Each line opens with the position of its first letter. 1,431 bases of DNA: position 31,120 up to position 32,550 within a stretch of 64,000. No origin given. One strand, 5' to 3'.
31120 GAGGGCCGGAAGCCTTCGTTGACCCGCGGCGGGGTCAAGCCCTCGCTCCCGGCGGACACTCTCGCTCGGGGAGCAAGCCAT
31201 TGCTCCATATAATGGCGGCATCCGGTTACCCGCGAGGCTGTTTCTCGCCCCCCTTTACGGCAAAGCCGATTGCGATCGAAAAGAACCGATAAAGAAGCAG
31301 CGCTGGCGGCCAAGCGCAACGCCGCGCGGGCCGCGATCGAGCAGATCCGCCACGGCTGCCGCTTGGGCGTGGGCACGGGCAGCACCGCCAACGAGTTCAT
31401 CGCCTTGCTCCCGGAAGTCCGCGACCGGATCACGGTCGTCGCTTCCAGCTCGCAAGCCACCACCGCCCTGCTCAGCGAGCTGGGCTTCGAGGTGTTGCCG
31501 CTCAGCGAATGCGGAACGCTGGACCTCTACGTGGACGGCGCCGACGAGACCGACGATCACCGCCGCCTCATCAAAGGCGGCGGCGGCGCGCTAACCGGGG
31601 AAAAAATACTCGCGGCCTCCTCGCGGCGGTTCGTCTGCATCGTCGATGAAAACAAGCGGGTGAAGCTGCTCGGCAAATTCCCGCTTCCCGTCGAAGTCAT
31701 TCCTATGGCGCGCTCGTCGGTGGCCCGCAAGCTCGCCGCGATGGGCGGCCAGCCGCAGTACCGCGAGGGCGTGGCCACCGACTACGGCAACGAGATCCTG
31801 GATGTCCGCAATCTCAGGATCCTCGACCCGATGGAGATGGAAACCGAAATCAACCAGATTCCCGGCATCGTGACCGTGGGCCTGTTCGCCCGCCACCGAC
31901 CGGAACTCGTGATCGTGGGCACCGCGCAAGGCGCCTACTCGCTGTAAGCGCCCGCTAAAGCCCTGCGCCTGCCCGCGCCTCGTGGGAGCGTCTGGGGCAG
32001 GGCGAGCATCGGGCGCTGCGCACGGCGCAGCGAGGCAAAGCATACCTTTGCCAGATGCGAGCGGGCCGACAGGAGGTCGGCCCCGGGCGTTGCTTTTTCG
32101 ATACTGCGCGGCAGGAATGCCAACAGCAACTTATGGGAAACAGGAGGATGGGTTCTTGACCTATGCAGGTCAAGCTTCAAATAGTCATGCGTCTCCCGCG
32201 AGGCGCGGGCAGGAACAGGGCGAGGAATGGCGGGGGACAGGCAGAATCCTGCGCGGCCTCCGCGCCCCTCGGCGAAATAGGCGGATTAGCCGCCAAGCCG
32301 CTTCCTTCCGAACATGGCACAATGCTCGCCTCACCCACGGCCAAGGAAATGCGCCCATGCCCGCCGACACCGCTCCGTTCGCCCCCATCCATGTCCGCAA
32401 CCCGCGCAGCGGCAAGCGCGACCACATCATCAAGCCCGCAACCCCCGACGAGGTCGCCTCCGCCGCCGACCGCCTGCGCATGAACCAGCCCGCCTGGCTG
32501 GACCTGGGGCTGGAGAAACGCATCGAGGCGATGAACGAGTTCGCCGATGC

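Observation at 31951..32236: A roughly 270-bp long form of the hairpin repeat, present twice in opposite orientation: candidate parent MITE or structured RNA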

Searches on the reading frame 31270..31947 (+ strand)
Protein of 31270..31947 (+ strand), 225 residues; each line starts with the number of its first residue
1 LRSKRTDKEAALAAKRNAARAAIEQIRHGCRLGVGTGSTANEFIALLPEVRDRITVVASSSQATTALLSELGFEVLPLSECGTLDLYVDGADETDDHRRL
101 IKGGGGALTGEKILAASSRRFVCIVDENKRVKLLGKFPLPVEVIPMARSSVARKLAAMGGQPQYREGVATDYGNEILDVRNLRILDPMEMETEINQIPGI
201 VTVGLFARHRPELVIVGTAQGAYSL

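Call 23: find_related_loci(query=window:31270-31944:+, collection=genome_contigs, flank=10000)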
Query window:31270-31944:+ (225 aa) in genome_contigs; peptide patterns used: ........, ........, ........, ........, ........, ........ (x = any residue, [..] = any of these).
530 stretches matched a pattern; 22 encode a relative of the query (tblastn E <= 1e-3); 22 distinct loci.
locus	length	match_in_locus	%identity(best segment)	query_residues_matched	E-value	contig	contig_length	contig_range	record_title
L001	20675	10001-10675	92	1-225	1e-129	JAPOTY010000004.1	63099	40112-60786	MAG: Gammaproteobacteria bacterium isolate CAR4_bin_12 NODE_85_length_63099_cov_11.7939, whole genome shotgun sequence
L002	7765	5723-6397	87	1-225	2e-126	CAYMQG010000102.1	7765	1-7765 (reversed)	MAG TPA_asm: uncultured Gammaproteobacteria bacterium isolate SRP338948_co1_10 genome assembly, contig: k141_441333, who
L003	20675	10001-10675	88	1-225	1e-125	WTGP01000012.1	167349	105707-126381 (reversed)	MAG: Gammaproteobacteria bacterium isolate CO36388bin_2 NODE_13_length_167349_cov_63.329916, whole genome shotgun sequen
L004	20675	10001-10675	87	1-225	1e-124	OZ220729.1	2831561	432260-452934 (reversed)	MAG: Gammaproteobacteria bacterium isolate 3a360650-b487-4473-8a34-f610b0208760 genome assembly, chromosome: 1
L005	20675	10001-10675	88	1-225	2e-124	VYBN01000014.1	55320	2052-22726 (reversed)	MAG: Gammaproteobacteria bacterium isolate SB0673_bin_2 NODE_145_length_55320_cov_63.307989, whole genome shotgun sequen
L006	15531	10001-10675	88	1-225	2e-124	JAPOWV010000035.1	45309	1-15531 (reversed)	MAG: Gammaproteobacteria bacterium isolate COS2_bin_9 NODE_351_length_45309_cov_11.6141, whole genome shotgun sequence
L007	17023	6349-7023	87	1-225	9e-123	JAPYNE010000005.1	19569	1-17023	MAG: Gammaproteobacteria bacterium isolate r_cahl1 Seq5, whole genome shotgun sequence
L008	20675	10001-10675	85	1-225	2e-119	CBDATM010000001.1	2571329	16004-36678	MAG: Gammaproteobacteria bacterium isolate 54733f49-05bb-4832-90cb-a41e28f9d041 genome assembly, contig: contig_1, whole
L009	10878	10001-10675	83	1-225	2e-117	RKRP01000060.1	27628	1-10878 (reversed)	MAG: Gammaproteobacteria bacterium isolate PNGco_C_bin10 scaffold_164, whole genome shotgun sequence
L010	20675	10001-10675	82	1-225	7e-116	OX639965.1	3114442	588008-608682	MAG: uncultured Gammaproteobacteria bacterium isolate 3ffbc19d-36f3-4bc2-89c8-cf5f95be8bae genome assembly, chromosome:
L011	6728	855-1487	61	15-225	2e-79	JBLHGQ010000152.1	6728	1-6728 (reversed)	MAG: Rhodothermales bacterium isolate 3300054976_6 Ga0535667_0026003, whole genome shotgun sequence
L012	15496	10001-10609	57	15-217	7e-71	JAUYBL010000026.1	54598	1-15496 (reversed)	MAG: Methylococcaceae bacterium isolate C19_metabat.bin.4 C19_k141_29584, whole genome shotgun sequence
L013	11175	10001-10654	54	8-225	6e-70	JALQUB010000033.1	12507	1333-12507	MAG: Pseudomonadales bacterium isolate DAH.7 DAH_207456, whole genome shotgun sequence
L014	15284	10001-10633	53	15-225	8e-70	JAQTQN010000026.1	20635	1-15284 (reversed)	MAG: Methylobacter sp. isolate STB_140 NODE_5798_length_20635_cov_8.612639_Sandtown_B, whole genome shotgun sequence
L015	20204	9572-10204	54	15-225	7e-70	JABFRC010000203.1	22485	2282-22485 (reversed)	MAG: Methylococcaceae bacterium isolate P-RSF-IL-13 seq_780, whole genome shotgun sequence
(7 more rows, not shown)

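Call 67: search_protein_families(library=pfam, proteins=[window:31270-31947:+], max_evalue=0.001)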
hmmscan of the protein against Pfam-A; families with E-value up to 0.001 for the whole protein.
window:31270-31947:+ (225 aa): 2 families
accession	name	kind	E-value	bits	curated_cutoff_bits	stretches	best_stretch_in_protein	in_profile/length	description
PF06026.20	Rib_5-P_isom_A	-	3.7e-54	183.4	26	1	58-221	3-173/173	Ribose 5-phosphate isomerase A (phosphoriboisomerase A)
PF00455.28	DeoRC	-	6e-06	26.8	31.8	1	13-76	4-66/160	DeoR C terminal sensor domain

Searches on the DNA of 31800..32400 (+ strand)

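Call 15: search_dna_similar(query=window:31940-32245:+, collection=plasmids, mode=distant, max_rows=40)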
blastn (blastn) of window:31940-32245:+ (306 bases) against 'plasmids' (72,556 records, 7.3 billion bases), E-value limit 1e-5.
No match.

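Call 16: search_rna_families(source=window, start=31800, end=32400, threshold=evalue, max_evalue=10, show_alignments=3)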
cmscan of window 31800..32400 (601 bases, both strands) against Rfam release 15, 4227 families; matches with E-value up to 10: 3.
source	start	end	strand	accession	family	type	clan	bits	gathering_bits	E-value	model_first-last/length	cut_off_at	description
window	31912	31976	-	RF03924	mir-1228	Gene; miRNA;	-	17.9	88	3.4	1-73/73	no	mir-1228 microRNA precursor family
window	31932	32027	-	RF03473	mir-8813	Gene; miRNA;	-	16.6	58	6.7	1-96/96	no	mir-8813 microRNA precursor family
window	32186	32303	-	RF02169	PVT1_6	Gene; lncRNA;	-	13.1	45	8.9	1-113/113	no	Pvt1 oncogene conserved region 6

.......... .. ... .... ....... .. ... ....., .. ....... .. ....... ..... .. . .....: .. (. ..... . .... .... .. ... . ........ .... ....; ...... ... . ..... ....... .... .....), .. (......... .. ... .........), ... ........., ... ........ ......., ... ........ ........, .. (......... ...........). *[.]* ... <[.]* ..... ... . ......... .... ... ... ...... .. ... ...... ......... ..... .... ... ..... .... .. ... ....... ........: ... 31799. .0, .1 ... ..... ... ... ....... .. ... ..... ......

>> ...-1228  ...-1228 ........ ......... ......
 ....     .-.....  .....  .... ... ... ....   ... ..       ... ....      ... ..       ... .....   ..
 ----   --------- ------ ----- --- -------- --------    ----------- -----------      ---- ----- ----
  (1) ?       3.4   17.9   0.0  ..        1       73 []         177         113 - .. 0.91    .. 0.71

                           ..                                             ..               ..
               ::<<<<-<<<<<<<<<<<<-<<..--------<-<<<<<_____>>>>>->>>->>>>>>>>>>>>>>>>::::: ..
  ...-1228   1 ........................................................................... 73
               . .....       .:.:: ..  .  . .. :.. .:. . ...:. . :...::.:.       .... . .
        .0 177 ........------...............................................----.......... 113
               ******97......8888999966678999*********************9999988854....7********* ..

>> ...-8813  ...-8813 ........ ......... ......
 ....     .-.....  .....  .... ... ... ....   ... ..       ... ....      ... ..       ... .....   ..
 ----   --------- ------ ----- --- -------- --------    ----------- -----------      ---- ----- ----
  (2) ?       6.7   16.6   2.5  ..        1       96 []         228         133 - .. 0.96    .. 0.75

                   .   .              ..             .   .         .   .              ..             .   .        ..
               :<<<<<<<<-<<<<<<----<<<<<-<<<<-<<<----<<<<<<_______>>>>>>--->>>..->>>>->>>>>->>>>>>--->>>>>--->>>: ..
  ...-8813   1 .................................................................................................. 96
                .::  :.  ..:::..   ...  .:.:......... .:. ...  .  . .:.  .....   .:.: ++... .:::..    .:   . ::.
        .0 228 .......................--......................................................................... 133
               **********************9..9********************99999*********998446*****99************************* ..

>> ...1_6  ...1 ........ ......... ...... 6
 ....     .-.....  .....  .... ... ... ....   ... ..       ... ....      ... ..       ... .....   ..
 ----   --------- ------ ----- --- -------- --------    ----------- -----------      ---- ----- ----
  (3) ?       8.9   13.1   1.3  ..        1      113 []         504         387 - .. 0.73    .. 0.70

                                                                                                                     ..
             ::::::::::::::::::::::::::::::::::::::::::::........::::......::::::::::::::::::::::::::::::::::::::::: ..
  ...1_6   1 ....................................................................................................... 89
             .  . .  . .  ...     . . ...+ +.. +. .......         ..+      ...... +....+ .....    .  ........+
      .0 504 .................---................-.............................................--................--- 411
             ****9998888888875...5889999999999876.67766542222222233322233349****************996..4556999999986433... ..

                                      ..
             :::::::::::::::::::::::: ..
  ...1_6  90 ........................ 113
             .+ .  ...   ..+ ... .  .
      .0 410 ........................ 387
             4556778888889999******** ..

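Call 33: search_dna_similar(query=window:31985-32200:+, collection=phages, mode=distant, max_evalue=0.01)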
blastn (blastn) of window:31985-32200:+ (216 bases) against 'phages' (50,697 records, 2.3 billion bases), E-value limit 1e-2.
No match.

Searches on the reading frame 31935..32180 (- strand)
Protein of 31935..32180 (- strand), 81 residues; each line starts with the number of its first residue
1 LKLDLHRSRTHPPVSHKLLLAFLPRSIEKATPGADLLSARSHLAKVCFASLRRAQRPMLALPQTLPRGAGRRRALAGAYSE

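Call 30: find_homologous_proteins(query=window:31958-32173:-, max_evalue=0.01)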
Query seq(72 aa): 1 candidates shared short words with the query, none scored E <= 0.01.
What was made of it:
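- Checked: The frame has no homologue in 5.8 billion proteins (call 30).
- The antisense frame gave no protein homologue (call 30). The ORF frame gave no homologues (call 30).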

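Call 48: search_protein_representatives(protein=window:31935-32180:-)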
Query: 81 residues. Proteins with E-value up to 0.001 (for the whole library): 4; up to 1e-10: 2; up to 1e-30: 0. The best 4 are listed.
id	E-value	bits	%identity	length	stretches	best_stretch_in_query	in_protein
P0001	1.6e-19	85.6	75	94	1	17-79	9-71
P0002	3.8e-16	74.9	71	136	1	16-78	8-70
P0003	1.2e-07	47.9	61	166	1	21-74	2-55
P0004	5.0e-04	36.4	39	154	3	31-61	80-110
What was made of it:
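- Tried and rejected: Only the 81-aa frame worked (call 48).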

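Call 51: find_homologous_proteins(query=A2, max_evalue=0.01)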
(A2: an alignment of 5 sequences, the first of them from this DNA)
Query A2 (5 sequences) (81 aa, profile of the alignment): 3 proteins with E <= 0.01 among 4129 candidates.
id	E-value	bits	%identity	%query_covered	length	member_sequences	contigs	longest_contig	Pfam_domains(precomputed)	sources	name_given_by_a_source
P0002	3.6e-35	137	71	78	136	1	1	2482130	-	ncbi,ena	-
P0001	3.8e-35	137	76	77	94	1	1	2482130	-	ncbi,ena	-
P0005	3.7e-27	112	78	57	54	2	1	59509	-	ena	-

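Call 52: find_encoding_contigs(protein=P0001, flank=10000, max_places=5)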
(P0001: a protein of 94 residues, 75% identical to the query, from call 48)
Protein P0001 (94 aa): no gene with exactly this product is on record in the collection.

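Call 53: find_encoding_contigs(protein=P0002, flank=10000, max_places=5)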
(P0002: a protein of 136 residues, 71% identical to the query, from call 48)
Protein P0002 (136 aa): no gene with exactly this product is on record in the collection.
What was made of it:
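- Tried and rejected: P0001 and P0002 lie on a 2.48-Mb contig whose DNA could not be retrieved (calls 52, 53).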

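Call 54: find_encoding_contigs(protein=P0005, flank=10000, max_places=5)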
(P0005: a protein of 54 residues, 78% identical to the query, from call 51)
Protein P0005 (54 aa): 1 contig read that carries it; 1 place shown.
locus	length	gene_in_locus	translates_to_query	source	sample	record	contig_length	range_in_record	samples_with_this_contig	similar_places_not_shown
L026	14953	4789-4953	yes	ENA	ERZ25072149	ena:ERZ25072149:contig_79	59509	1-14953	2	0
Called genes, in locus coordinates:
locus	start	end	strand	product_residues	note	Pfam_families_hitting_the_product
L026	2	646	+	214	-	?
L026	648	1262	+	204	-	PF01593:Amino_oxidase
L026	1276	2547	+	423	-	PF06245:DUF1015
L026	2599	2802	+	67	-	-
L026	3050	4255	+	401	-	PF00145:DNA_methylase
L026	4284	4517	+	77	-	-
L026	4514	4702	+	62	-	PF07927:HicA_toxin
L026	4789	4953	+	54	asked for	-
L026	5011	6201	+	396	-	PF01555:N6_N4_Mtase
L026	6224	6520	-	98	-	PF01381:HTH_3 (weak), PF13560:HTH_31 (weak)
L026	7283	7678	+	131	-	PF01609:DDE_Tnp_1, PF13586:DDE_Tnp_1_2 (weak)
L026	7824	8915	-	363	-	PF00266:Aminotran_5, PF00155:Aminotran_1_2 (weak), PF01041:DegT_DnrJ_EryC1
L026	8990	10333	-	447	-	-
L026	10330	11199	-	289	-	-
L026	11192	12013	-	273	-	-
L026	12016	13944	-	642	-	-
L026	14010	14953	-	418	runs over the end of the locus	PF14072:DndB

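Call 56: list_cluster_members(proteins=[P0001, P0002, P0003, P0005])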
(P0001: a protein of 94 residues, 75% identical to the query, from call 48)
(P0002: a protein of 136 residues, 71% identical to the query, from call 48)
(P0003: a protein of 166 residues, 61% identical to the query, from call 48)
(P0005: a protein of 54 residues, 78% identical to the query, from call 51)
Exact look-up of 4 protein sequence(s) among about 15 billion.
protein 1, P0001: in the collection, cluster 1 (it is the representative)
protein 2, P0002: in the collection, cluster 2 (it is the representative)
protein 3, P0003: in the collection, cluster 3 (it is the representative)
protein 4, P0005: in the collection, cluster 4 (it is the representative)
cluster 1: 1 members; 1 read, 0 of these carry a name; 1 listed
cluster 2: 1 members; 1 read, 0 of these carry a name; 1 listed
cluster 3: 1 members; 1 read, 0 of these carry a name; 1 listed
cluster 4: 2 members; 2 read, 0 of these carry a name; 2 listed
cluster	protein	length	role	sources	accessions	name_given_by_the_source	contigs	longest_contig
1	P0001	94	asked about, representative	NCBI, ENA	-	-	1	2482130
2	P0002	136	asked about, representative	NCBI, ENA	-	-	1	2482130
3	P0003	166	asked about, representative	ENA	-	-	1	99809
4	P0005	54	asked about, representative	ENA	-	-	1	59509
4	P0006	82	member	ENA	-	-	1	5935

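Call 57: find_encoding_contigs(protein=P0003, flank=10000, max_places=5)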
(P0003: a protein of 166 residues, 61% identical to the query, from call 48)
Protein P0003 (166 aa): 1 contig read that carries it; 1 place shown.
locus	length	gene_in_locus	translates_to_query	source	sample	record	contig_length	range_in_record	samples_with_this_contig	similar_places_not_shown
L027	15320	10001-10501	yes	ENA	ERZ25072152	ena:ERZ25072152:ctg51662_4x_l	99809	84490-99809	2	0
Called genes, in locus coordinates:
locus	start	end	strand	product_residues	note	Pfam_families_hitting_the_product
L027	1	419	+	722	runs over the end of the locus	PF07715:Plug, PF00593:TonB_dep_Rec_b-barrel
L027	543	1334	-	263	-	PF03447:NAD_binding_3, PF01958:Asp_DH_C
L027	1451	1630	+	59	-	-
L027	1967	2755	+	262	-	PF01555:N6_N4_Mtase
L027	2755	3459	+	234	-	PF09195:Endonuc-BglII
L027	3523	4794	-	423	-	PF02403:Seryl_tRNA_N, PF00587:tRNA-synt_2b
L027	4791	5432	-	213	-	PF03548:LolA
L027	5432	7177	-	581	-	PF17854:FtsK_alpha, PF01580:FtsK_SpoIIIE, PF09397:FtsK_gamma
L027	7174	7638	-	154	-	PF13491:FtsK_4TM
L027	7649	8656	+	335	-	PF07992:Pyr_redox_2, PF13738:Pyr_redox_3, PF00070:Pyr_redox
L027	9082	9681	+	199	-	PF04339:FemAB_like, PF13480:Acetyltransf_6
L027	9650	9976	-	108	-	-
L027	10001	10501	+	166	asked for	-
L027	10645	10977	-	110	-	PF00034:Cytochrom_C (weak)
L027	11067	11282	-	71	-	-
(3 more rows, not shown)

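Call 58: find_encoding_contigs(protein=P0006, flank=10000, max_places=5)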
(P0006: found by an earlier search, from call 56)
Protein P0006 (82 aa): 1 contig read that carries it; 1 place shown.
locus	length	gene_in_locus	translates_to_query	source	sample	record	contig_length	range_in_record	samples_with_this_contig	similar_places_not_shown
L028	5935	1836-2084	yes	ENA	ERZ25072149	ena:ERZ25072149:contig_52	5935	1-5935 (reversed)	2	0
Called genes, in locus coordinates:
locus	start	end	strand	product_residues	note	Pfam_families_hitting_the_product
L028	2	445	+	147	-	?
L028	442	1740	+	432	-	PF01066:CDP-OH_P_transf, PF00308:Bac_DnaA (faint), PF22688:Hda_lid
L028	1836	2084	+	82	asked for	-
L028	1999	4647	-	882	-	PF08335:GlnD_UR_UTase, PF27444:GlnD_3rd, PF01966:HD, PF27446:GlnD_5th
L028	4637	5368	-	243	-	PF00557:Peptidase_M24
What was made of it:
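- The element is antisense to both neighbouring genes in L026 and lies between convergent genes in L027a and L028 (calls 54, 57, 58).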
